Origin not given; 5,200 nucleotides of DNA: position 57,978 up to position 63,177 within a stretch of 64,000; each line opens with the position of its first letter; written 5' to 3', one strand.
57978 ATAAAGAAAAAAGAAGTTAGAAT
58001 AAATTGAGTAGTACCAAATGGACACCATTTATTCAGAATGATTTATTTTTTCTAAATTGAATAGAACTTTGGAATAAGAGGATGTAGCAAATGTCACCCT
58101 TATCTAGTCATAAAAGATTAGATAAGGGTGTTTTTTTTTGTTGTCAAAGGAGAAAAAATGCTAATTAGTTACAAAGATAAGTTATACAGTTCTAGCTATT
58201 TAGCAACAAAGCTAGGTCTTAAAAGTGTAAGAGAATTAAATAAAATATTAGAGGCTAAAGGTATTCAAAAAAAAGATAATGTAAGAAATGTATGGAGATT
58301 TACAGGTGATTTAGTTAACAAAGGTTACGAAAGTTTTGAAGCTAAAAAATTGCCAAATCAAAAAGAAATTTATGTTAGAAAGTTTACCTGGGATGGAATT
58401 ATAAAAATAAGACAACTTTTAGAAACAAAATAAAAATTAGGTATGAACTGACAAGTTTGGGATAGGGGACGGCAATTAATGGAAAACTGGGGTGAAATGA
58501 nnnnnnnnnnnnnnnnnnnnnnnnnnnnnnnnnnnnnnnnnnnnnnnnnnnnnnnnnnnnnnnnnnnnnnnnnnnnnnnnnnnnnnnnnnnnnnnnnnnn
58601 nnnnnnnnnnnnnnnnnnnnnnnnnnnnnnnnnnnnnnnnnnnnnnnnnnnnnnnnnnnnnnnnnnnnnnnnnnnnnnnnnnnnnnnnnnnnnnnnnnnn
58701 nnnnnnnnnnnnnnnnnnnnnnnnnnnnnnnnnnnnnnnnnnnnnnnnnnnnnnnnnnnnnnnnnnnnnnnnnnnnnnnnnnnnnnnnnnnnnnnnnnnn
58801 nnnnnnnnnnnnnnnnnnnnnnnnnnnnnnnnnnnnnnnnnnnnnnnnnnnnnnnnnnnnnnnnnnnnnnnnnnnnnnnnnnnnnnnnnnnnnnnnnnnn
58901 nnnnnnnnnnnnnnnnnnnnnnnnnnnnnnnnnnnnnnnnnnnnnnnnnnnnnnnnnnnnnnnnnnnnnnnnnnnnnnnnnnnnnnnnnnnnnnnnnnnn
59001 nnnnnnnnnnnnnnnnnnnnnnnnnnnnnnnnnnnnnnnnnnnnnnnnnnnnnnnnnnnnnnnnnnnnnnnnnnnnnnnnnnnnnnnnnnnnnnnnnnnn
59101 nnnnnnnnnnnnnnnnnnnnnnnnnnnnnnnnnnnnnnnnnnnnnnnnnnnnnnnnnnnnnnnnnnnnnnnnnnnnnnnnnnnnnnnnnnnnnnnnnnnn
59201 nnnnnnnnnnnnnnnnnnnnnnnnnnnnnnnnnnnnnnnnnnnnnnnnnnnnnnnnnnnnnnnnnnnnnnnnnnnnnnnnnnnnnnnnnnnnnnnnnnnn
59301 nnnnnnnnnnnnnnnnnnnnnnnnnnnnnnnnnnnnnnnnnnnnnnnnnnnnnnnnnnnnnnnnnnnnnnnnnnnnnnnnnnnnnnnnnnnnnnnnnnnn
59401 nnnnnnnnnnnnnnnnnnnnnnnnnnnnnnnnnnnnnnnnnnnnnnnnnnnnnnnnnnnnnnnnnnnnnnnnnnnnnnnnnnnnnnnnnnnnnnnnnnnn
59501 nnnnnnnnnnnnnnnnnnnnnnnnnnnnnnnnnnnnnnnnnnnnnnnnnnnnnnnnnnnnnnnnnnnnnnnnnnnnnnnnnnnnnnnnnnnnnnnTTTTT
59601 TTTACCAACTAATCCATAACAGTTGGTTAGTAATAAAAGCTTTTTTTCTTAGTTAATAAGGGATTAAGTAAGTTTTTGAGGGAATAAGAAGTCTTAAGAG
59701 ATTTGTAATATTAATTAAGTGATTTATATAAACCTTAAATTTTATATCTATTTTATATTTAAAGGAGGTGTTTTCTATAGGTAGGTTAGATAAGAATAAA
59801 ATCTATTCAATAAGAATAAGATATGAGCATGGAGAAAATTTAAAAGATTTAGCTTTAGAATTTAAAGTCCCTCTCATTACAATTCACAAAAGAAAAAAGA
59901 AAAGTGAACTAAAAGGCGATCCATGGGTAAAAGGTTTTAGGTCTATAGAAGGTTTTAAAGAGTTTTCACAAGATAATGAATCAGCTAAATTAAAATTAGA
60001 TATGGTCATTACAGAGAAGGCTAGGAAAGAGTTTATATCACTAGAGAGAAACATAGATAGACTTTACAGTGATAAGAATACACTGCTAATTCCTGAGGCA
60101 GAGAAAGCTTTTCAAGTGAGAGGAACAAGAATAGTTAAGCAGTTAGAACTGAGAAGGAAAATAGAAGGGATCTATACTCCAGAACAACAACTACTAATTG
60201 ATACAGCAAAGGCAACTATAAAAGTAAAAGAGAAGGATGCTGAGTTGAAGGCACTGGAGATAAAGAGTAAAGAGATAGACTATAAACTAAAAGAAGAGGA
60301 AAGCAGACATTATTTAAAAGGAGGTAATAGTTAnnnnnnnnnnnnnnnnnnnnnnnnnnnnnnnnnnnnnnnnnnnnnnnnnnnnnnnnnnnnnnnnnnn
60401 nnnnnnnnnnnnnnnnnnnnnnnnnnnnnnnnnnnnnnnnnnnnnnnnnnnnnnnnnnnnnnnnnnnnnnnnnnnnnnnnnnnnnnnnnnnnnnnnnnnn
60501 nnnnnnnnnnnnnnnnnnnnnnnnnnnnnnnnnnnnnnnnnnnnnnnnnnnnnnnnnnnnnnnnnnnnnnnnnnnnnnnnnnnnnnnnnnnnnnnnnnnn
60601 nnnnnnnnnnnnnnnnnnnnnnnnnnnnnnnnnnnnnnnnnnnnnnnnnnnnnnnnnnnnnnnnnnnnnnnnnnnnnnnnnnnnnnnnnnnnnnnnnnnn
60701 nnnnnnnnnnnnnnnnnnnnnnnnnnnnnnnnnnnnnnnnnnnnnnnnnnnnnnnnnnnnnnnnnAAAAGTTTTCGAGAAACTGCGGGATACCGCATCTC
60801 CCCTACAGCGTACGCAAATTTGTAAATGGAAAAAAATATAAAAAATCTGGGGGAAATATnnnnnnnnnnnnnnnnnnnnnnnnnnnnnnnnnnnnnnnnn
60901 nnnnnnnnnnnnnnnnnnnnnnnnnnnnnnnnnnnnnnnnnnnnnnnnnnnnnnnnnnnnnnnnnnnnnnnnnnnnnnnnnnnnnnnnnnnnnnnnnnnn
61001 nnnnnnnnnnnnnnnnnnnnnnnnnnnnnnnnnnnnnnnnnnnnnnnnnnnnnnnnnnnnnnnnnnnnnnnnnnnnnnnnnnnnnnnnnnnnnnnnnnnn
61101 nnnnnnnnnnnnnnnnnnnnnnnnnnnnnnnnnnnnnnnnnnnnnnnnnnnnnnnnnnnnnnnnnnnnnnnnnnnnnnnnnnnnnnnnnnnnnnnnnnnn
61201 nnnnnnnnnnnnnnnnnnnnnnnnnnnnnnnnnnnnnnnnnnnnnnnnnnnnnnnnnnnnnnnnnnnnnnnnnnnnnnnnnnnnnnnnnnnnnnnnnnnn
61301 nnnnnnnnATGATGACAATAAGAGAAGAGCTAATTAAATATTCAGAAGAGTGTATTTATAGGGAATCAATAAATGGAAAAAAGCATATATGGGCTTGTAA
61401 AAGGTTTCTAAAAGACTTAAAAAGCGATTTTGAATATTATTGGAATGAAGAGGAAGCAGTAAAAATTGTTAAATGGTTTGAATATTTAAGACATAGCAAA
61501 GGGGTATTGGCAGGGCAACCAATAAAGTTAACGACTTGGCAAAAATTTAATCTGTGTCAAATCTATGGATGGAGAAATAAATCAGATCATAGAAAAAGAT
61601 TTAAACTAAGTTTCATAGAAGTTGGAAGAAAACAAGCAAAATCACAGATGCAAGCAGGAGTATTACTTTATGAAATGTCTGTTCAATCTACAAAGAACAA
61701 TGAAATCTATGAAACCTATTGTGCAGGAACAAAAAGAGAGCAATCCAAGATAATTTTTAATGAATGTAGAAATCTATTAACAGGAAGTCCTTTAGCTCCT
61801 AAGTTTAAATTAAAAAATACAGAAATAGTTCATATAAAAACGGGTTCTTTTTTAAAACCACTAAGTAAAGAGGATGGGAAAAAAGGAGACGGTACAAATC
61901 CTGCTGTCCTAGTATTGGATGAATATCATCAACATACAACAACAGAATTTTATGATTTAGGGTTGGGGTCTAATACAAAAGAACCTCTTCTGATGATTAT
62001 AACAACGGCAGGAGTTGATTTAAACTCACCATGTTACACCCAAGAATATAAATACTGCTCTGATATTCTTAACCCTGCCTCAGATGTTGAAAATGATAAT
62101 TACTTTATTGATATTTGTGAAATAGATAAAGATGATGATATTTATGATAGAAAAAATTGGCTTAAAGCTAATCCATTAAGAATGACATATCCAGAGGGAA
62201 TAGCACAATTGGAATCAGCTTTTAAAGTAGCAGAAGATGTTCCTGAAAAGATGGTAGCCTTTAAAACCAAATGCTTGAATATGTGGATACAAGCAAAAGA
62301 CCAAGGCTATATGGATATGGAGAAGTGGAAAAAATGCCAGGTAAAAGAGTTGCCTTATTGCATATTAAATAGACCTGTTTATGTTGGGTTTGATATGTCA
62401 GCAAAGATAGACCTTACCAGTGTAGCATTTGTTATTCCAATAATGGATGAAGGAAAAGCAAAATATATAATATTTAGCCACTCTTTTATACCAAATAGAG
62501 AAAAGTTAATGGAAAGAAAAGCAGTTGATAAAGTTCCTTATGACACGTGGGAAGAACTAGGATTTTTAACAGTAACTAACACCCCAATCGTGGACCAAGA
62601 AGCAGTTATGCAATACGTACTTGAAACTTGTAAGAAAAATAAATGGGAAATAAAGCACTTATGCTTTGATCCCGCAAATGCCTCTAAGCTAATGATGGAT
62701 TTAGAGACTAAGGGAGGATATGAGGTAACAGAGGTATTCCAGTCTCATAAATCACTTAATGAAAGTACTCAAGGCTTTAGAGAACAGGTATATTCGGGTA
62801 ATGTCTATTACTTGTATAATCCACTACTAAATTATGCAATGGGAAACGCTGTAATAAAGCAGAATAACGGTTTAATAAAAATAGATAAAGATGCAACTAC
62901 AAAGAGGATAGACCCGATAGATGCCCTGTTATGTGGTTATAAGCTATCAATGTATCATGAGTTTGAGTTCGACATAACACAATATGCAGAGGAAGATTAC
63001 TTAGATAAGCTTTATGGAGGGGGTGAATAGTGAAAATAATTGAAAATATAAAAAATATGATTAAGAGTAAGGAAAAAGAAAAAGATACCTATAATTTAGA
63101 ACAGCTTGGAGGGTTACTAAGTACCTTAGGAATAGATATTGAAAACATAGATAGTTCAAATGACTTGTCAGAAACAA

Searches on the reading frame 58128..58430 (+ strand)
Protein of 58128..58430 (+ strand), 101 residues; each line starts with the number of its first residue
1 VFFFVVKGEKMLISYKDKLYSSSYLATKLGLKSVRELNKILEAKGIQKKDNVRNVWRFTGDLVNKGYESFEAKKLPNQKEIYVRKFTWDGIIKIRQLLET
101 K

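Call 72: search_protein_families(library=phrogs, proteins=[window:58128-58430:+], max_evalue=0.001)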
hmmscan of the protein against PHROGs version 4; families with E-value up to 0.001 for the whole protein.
window:58128-58430:+ (101 aa): 1 family
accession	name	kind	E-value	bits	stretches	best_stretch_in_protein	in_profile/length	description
phrog_130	-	transcription regulation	0.00041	20.5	1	17-99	322-409/480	anti-repressor Ant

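Call 74: search_protein_families(library=padloc, proteins=[window:58128-58430:+], max_evalue=0.01)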
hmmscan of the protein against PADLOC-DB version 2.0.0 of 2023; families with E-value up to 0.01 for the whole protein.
window:58128-58430:+ (101 aa): 0 families

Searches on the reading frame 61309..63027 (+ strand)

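Call 11: search_protein_families(library=phrogs, proteins=[window:61309-63027:+], max_evalue=0.001)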
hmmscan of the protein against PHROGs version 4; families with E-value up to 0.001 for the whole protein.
window:61309-63027:+ (573 aa): 7 families
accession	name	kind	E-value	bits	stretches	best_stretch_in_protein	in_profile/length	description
phrog_9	-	head and packaging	8.7e-144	482.3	1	26-559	176-675/812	terminase large subunit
phrog_2699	-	head and packaging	2.1e-75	254.5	1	246-565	1-312/315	terminase large subunit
phrog_37124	-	unknown function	1.9e-47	161.7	1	362-487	2-133/143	-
phrog_4914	-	head and packaging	8e-40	137.7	1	9-198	12-210/213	terminase large subunit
phrog_10517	-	head and packaging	4.8e-32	112.2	1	4-150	33-178/207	terminase large subunit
phrog_7331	-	head and packaging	2.4e-18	66.8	1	457-562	2-107/113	terminase large subunit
phrog_5909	-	head and packaging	0.0008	19.6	0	335-388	86-139/285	terminase large subunit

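Call 12: search_protein_families(library=pfam, proteins=[window:61309-63027:+], max_evalue=0.001)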
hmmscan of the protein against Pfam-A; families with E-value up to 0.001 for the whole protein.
window:61309-63027:+ (573 aa): 2 families
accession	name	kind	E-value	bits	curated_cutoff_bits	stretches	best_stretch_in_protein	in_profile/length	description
PF20441.4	TerL_nuclease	-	6.2e-41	140.9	24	1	260-542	2-277/286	Terminase large subunit, endonuclease domain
PF03354.21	TerL_ATPase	-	8.7e-28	97.7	23.7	1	77-250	2-176/178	Terminase large subunit, ATPase domain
